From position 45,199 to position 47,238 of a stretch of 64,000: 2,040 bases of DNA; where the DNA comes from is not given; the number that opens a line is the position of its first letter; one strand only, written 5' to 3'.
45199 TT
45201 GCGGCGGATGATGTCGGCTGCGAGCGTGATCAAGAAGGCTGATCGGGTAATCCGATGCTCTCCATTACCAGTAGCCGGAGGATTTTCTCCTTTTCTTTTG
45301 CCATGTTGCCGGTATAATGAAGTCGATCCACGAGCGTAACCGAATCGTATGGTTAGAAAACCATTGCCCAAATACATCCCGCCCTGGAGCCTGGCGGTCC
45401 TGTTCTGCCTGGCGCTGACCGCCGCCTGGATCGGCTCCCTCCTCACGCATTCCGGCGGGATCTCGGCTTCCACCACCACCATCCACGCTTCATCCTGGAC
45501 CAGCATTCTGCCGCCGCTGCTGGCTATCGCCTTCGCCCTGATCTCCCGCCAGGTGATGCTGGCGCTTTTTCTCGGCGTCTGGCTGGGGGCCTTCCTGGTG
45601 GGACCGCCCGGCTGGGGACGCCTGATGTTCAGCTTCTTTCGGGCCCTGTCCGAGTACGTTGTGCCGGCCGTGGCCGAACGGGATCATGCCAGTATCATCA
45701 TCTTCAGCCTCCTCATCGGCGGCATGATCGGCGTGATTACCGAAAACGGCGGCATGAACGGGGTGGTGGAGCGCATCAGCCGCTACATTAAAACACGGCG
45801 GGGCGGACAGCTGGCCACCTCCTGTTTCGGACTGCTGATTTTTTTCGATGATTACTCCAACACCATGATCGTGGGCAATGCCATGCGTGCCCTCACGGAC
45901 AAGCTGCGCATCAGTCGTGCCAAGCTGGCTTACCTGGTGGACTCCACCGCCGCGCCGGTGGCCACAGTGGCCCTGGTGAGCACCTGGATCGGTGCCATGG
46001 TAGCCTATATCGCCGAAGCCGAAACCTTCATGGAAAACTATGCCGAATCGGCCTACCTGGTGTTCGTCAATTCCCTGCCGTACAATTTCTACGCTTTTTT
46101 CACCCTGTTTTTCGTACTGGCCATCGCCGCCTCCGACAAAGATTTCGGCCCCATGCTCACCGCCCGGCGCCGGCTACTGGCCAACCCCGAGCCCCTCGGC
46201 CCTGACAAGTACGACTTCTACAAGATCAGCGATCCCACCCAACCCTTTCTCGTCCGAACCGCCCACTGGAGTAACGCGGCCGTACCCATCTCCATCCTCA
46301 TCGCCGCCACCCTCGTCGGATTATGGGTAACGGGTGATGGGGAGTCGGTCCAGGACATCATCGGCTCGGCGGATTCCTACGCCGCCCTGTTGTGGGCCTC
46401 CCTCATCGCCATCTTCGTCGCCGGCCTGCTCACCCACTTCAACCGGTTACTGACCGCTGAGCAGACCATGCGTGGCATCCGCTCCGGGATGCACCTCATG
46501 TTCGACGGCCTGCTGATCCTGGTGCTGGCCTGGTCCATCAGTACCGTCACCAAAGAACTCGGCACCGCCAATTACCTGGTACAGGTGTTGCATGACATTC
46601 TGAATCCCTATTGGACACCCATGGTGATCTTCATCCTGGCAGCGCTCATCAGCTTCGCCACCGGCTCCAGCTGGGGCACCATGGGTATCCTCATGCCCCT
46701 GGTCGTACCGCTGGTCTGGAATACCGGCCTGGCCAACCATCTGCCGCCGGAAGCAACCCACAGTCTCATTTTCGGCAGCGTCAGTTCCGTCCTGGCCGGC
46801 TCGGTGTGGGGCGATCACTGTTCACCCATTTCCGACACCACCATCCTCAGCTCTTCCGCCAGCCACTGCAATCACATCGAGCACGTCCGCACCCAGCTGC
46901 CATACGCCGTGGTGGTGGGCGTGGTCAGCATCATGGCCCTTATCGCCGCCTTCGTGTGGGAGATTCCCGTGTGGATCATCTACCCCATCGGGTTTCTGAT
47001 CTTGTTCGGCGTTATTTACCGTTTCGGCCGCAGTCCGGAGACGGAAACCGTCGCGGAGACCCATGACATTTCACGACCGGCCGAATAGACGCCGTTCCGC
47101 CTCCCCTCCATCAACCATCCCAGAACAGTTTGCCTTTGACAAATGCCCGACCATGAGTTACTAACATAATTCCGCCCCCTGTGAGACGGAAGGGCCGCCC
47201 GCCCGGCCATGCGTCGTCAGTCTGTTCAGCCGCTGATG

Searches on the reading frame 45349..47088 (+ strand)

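Call 103: search_protein_families(library=pfam, proteins=[window:45349-47088:+], max_evalue=0.00001)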
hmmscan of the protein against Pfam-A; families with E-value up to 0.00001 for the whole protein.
window:45349-47088:+ (579 aa): 2 families
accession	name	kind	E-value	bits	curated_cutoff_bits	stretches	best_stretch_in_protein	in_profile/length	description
PF03553.21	Na_H_antiporter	-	4.9e-51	174.2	23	1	204-533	1-300/303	Na+/H+ antiporter family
PF03606.21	DcuC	-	8e-07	28.4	23.1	0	314-456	252-392/461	C4-dicarboxylate anaerobic carrier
